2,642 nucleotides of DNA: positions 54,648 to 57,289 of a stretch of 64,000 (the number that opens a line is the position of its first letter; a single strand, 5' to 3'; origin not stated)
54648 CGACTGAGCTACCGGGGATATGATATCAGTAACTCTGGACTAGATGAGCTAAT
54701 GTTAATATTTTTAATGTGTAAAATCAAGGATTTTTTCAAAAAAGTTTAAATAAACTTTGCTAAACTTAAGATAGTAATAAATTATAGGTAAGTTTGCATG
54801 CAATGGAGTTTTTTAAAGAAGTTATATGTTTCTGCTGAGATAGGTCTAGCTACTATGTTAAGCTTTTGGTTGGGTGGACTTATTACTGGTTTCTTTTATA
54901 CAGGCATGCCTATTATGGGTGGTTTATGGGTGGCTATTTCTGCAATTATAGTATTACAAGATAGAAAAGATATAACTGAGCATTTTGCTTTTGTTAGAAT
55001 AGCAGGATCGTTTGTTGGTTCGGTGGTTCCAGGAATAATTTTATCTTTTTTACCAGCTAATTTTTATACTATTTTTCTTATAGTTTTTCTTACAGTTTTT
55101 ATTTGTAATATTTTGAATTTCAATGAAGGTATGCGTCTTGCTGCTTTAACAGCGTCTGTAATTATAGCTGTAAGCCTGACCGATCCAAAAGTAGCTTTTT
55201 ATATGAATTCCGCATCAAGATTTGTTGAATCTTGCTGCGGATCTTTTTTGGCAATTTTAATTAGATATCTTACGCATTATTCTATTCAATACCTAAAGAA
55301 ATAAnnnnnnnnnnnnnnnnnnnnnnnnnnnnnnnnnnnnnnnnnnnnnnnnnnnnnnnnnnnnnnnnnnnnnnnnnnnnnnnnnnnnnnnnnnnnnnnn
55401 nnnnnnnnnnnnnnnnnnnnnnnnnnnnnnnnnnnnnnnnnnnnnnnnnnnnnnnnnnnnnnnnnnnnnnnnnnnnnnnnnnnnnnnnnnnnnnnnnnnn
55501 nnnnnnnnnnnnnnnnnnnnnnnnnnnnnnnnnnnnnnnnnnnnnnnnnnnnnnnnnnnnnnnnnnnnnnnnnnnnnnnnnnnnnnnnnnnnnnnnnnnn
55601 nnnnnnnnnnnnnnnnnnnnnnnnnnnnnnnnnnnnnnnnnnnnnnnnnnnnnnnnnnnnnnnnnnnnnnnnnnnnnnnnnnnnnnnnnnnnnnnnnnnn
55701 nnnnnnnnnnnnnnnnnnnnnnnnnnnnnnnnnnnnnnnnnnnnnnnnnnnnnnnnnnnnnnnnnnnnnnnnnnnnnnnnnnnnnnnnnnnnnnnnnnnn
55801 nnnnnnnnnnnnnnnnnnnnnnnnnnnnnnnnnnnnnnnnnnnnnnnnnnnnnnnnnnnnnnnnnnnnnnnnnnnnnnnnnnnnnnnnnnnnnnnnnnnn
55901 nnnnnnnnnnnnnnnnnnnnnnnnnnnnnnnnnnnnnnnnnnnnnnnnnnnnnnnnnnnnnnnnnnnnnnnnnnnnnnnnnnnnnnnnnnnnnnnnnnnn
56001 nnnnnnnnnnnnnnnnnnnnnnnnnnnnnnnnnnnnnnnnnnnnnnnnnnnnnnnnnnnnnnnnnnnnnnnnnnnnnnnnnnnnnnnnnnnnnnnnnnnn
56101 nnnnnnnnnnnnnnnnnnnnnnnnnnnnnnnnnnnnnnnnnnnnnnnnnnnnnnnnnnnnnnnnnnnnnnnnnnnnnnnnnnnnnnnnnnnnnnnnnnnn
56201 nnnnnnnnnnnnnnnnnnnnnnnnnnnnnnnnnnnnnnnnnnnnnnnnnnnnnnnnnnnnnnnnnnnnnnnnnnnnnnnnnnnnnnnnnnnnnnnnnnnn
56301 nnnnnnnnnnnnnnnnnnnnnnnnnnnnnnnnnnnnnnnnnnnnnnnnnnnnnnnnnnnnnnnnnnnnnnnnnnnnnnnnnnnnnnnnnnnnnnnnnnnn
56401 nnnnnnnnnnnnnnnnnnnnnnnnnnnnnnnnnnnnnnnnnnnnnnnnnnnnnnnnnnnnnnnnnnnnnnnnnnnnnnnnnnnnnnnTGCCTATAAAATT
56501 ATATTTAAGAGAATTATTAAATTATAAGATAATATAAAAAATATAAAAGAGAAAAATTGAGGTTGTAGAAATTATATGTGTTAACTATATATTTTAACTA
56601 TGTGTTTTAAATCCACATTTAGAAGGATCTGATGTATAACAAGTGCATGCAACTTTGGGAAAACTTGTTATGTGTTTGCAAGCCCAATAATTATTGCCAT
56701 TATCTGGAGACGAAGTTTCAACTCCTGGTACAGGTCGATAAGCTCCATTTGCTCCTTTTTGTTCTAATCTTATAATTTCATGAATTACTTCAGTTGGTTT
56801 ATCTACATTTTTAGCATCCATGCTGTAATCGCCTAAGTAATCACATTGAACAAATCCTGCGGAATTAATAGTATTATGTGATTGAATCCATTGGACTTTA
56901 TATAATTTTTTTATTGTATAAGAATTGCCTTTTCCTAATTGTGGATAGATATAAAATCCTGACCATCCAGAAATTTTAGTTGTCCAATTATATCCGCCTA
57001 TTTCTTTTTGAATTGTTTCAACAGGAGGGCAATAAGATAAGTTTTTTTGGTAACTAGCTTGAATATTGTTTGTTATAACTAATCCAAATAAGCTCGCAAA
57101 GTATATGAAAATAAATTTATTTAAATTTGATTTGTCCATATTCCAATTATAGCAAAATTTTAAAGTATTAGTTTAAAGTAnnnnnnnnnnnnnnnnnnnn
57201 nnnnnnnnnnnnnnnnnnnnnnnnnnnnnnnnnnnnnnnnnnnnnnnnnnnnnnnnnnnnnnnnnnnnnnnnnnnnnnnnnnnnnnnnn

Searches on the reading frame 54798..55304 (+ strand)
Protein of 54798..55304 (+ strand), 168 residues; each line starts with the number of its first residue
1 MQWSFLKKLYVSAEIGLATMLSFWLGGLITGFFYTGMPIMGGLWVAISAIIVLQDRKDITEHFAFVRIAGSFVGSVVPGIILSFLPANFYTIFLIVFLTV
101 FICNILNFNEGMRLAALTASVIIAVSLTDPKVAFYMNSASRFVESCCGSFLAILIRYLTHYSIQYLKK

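Call 11: search_protein_families(library=pfam, proteins=[window:54798-55304:+], max_evalue=0.01)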
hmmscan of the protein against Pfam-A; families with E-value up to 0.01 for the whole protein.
window:54798-55304:+ (168 aa): 2 families
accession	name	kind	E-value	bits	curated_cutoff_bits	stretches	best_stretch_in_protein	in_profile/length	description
PF13515.12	FUSC_2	-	9.7e-11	42.3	25.6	1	31-155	3-126/126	Fusaric acid resistance protein-like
PF06081.17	ArAE_1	-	5.1e-05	23.9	22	1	46-155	33-137/141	Aromatic acid exporter family member 1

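Call 83: find_encoding_contigs(protein=window:54798-55304:+, flank=10000, max_places=8)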
Protein window:54798-55304:+ (168 aa): 23 contigs read that carry it; 4 places shown.
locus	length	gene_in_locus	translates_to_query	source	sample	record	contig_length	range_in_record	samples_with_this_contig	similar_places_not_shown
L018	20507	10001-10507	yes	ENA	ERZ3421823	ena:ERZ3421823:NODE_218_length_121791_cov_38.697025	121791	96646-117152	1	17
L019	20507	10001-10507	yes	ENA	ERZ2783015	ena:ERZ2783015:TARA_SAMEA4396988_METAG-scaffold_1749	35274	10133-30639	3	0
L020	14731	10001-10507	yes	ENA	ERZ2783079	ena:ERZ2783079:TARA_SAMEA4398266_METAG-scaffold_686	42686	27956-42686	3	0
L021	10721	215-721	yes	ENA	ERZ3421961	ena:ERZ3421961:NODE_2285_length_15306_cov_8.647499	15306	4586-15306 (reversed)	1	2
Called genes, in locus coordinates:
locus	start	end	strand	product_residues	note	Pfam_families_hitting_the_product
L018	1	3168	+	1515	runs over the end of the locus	PF00270:DEAD (weak), PF04851:ResIII, PF13086:AAA_11, PF13245:AAA_19 (weak), PF13604:AAA_30 (weak), PF13086:AAA_11, PF13087:AAA_12, PF18741:MTES_1575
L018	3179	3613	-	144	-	PF20901:Sf6_terminase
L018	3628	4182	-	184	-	-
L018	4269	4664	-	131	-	-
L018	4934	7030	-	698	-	PF01751:Toprim (weak), PF13148:DUF3987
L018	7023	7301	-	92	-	PF01807:Zn_ribbon_DnaG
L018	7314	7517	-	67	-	PF05930:Phage_AlpA (weak)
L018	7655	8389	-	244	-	-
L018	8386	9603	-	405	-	PF13356:Arm-DNA-bind_3, PF14659:Phage_int_SAM_3, PF22022:Phage_int_M, PF00589:Phage_integrase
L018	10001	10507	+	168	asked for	PF13515:FUSC_2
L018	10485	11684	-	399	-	PF00155:Aminotran_1_2, PF01053:Cys_Met_Meta_PP (weak), PF01041:DegT_DnrJ_EryC1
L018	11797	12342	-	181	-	-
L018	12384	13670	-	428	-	PF00375:SDF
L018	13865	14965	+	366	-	PF01761:DHQ_synthase, PF24621:DHQS_C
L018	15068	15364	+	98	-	PF00166:Cpn10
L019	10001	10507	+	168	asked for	PF13515:FUSC_2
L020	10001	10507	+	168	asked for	PF13515:FUSC_2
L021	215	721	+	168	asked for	PF13515:FUSC_2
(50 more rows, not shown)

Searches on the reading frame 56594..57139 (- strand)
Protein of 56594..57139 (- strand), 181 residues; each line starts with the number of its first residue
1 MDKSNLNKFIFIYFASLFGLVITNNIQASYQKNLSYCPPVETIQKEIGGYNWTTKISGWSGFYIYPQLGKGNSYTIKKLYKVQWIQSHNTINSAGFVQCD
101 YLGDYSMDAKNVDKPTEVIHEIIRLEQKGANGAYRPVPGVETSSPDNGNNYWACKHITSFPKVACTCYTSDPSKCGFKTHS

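Call 11: search_protein_families(library=pfam, proteins=[window:56594-57139:-], max_evalue=0.01)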
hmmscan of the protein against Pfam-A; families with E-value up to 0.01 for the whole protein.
window:56594-57139:- (181 aa): 1 family
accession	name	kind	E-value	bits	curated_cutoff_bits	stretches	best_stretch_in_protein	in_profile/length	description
PF12582.13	DUF3757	-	0.00094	19.9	23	1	35-177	3-124/125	Protein of unknown function (DUF3757)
